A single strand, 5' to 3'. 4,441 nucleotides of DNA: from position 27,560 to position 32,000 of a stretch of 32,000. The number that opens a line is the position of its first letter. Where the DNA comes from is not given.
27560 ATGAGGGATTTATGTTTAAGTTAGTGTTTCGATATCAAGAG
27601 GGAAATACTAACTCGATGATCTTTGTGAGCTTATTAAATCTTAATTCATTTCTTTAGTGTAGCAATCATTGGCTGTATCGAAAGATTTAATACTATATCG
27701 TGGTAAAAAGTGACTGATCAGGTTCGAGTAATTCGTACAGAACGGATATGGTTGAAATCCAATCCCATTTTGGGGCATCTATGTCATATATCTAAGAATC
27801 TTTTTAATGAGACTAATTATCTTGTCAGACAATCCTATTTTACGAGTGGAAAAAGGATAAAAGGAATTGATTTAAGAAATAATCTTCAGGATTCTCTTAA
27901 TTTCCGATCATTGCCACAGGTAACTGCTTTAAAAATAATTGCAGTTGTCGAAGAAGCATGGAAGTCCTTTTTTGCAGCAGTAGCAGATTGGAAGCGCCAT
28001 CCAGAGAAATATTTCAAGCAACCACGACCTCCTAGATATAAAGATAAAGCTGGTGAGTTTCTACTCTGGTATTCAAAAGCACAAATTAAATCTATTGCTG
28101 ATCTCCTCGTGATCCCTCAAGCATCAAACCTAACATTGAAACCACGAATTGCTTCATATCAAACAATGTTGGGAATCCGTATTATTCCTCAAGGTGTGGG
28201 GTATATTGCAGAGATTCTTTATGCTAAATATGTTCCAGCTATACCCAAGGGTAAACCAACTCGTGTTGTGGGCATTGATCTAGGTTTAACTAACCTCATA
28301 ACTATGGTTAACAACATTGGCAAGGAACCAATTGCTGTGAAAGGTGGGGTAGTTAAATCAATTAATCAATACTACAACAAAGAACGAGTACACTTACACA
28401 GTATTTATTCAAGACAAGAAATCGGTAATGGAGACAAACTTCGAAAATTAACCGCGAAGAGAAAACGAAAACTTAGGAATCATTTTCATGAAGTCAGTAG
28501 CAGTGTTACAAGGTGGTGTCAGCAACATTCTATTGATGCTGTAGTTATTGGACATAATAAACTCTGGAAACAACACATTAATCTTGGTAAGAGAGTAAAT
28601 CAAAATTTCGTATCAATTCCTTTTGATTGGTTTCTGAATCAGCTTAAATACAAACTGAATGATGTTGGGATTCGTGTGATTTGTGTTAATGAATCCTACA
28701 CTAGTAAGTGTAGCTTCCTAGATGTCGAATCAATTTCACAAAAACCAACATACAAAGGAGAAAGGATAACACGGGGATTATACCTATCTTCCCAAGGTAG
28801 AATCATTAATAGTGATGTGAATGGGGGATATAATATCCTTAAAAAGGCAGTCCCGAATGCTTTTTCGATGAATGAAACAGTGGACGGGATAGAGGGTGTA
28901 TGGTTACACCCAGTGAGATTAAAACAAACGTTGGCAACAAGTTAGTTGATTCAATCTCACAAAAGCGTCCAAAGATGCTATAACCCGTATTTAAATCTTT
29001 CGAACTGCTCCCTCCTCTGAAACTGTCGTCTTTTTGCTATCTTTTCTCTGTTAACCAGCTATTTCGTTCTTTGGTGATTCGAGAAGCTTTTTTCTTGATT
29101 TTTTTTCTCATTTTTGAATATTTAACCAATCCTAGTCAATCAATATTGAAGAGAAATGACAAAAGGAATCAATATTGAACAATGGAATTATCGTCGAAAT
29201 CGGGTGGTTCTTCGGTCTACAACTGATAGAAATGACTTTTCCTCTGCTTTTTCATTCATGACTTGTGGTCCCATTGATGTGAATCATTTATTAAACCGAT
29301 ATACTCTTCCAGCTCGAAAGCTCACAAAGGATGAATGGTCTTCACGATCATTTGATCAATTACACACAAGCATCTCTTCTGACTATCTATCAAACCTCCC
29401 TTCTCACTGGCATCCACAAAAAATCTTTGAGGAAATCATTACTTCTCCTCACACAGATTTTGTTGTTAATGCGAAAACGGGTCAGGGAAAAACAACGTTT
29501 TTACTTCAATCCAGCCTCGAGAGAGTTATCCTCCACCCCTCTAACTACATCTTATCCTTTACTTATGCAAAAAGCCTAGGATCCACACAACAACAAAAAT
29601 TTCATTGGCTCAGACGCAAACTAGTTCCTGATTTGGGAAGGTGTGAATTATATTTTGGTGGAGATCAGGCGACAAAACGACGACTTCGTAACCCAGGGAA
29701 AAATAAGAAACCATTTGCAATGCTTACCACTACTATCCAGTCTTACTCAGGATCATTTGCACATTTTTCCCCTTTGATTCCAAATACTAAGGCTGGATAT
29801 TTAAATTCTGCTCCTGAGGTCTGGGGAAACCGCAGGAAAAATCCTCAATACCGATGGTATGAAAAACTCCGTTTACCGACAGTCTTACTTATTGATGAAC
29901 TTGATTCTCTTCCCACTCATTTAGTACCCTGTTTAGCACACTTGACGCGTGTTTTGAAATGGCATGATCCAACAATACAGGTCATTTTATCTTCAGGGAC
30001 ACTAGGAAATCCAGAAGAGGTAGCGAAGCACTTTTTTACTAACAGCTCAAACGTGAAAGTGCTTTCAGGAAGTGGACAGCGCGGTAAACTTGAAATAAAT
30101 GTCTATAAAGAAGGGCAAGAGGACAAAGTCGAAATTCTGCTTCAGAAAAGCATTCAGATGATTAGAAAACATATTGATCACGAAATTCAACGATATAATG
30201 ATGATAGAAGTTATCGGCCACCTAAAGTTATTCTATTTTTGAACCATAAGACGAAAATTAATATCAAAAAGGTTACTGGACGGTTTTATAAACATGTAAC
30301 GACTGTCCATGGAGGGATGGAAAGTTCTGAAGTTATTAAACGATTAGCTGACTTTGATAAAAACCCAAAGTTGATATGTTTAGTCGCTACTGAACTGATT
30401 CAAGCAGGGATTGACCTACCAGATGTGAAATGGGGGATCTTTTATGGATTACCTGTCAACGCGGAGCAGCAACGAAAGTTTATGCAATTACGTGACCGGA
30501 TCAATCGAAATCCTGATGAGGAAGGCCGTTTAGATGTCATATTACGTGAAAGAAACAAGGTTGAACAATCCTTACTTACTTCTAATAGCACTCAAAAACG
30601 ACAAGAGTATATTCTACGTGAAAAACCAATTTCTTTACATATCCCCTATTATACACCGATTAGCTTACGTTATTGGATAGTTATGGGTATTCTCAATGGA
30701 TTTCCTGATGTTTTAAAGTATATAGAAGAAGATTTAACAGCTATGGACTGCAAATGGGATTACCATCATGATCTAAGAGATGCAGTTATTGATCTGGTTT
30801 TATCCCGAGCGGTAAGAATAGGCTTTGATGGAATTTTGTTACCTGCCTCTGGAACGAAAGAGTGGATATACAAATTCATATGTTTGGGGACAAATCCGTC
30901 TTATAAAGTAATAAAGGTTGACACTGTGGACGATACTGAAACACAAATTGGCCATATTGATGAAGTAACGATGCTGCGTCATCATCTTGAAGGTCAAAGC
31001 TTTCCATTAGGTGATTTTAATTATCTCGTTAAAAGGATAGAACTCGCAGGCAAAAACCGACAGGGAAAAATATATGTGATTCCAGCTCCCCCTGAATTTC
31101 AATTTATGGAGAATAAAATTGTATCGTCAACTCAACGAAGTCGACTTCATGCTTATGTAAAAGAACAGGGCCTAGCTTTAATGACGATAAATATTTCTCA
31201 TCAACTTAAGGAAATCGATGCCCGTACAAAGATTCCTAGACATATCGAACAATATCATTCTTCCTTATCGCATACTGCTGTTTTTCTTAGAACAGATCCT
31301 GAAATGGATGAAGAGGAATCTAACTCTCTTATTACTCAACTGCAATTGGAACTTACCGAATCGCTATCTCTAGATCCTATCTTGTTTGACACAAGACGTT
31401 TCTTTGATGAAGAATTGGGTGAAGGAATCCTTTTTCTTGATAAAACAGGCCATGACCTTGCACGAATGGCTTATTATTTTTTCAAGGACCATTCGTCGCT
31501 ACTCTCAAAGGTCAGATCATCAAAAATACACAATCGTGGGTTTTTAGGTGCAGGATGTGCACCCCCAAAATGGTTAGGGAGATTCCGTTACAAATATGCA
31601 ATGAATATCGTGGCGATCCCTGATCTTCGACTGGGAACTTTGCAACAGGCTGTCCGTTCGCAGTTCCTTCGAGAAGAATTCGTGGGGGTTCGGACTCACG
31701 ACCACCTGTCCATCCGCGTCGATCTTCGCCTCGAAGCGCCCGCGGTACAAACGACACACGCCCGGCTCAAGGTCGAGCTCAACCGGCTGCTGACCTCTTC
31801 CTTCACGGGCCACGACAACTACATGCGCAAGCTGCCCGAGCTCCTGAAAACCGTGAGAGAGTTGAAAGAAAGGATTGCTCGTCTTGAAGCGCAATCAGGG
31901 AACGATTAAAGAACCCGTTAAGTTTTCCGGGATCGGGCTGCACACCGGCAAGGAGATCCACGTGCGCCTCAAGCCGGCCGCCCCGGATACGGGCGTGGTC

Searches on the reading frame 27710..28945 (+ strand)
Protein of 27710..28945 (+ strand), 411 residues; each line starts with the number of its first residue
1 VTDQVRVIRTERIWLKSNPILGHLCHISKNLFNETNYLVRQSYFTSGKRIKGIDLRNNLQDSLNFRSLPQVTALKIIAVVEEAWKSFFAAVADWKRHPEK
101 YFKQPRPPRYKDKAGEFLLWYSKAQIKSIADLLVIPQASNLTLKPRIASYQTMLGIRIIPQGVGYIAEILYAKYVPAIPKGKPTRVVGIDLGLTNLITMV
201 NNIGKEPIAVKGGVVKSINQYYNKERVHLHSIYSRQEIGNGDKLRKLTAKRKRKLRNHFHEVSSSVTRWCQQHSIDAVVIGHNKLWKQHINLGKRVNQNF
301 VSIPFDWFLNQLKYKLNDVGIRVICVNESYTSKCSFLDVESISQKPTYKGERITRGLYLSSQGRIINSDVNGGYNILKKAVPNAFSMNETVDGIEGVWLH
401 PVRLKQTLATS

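Call 6: search_protein_families(library=pfam, proteins=[window:27710-28945:+], max_evalue=0.01)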
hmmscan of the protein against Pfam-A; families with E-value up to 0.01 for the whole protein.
window:27710-28945:+ (411 aa): 2 families
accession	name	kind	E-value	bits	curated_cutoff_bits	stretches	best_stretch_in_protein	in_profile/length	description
PF01385.25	OrfB_IS605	-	9.9e-17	61.7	30.5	1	178-284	10-117/120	Probable transposase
PF07282.18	Cas12f1-like_TNB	-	9.1e-09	35.8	26.3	1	308-376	4-60/60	Cas12f1-like, TNB domain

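Call 98: search_protein_families(library=padloc, proteins=[window:27710-28945:+], max_evalue=0.01)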
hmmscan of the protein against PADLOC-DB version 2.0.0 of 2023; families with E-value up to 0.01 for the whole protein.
window:27710-28945:+ (411 aa): 6 families
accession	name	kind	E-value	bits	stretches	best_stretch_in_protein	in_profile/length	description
PDLC01691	Cas12f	-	7.6e-12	43.8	1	63-333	59-289/332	CAS-V-F; effector__SPE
PDLC01677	Cas12f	-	7.6e-10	36.4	1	180-381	304-501/506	Cas14b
PDLC01673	Cas12f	-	1.2e-09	35.6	1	180-381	305-501/507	CAS-V-F; effector__SPE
PDLC01039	Csx1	-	7.6e-09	33.6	1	180-378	150-310/315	found elsewhere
PDLC00932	Cas12u3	-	9.4e-07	26.5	1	180-335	195-350/398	Cas12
PDLC01699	Cas12f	-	2.2e-06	25.2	1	181-335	200-353/399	CAS-V-F; effector__SPE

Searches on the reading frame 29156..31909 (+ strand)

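Call 6: search_protein_families(library=pfam, proteins=[window:29156-31909:+], max_evalue=0.01)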
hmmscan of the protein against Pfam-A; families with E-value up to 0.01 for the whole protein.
window:29156-31909:+ (917 aa): 2 families
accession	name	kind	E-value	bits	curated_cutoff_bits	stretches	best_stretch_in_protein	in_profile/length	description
PF00271.37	Helicase_C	-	7.9e-14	52.3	23.5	1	352-451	12-108/110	Helicase conserved C-terminal domain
PF00270.35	DEAD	-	0.00033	20.9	26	1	89-288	6-166/167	DEAD/DEAH box helicase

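Call 30: search_protein_families(library=ncbifam, proteins=[window:29156-31909:+], max_evalue=1)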
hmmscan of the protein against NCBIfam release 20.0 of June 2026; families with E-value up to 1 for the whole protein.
window:29156-31909:+ (917 aa): 13 families
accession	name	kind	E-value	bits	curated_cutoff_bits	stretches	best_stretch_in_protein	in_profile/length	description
NF008744.0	PRK11776.1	equivalog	0.00015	20.5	524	1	297-438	189-325/460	ATP-dependent RNA helicase DbpA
NF052453.1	MthilOxMtoX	equivalog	0.00028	19.5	650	1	870-904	179-213/408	methanethiol oxidase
NF010337.0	PRK13766.1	equivalog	0.00033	18.9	610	1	364-488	387-502/781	Hef nuclease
NF008394.0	PRK11192.1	equivalog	0.003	16.4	507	1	359-437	251-329/441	ATP-dependent RNA helicase SrmB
NF053631.1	RNA_helic_CshA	equivalog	0.0074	15.2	646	1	265-437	164-319/434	degradosome RNA helicase CshA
NF008164.0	PRK10917.1-2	equivalog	0.0078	14.5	785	1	372-425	513-565/704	ATP-dependent DNA helicase RecG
NF002340.1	PRK01297.1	equivalog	0.012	14.4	564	1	243-437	154-331/372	ATP-dependent RNA helicase RhlB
NF008163.0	PRK10917.1-1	equivalog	0.013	13.8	796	1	380-425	518-562/692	ATP-dependent DNA helicase RecG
TIGR01389.1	recQ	equivalog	0.015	13.8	640.2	1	381-438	251-307/591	DNA helicase RecQ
TIGR00580.2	mfd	equivalog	0.015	13.7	800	1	369-424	661-713/907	transcription-repair coupling factor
NF003419.0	PRK04837.1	equivalog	0.049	12.3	588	0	355-438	256-339/424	ATP-dependent RNA helicase RhlB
TIGR00643.1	recG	equivalog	0.054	12.2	659.4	1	380-428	484-531/629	ATP-dependent DNA helicase RecG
NF053636.1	DDHlcsCsdAPsy1082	equivalog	0.11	11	890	1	383-438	272-326/512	DEAD/DEAH box helicase CsdA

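Call 98: search_protein_families(library=padloc, proteins=[window:29156-31909:+], max_evalue=0.01)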
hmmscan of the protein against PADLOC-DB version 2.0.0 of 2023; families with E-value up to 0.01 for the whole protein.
window:29156-31909:+ (917 aa): 3 families
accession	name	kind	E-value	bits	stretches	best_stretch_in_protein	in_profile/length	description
PDLC01765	Cas3c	-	1e-06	26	1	242-423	294-442/612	-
PDLC00659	HmaA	-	1e-05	21.6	1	350-438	507-599/1176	SNF2 helicase / DEAD-box helicase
PDLC01759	Cas3b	-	0.0095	12.7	0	242-421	355-512/711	-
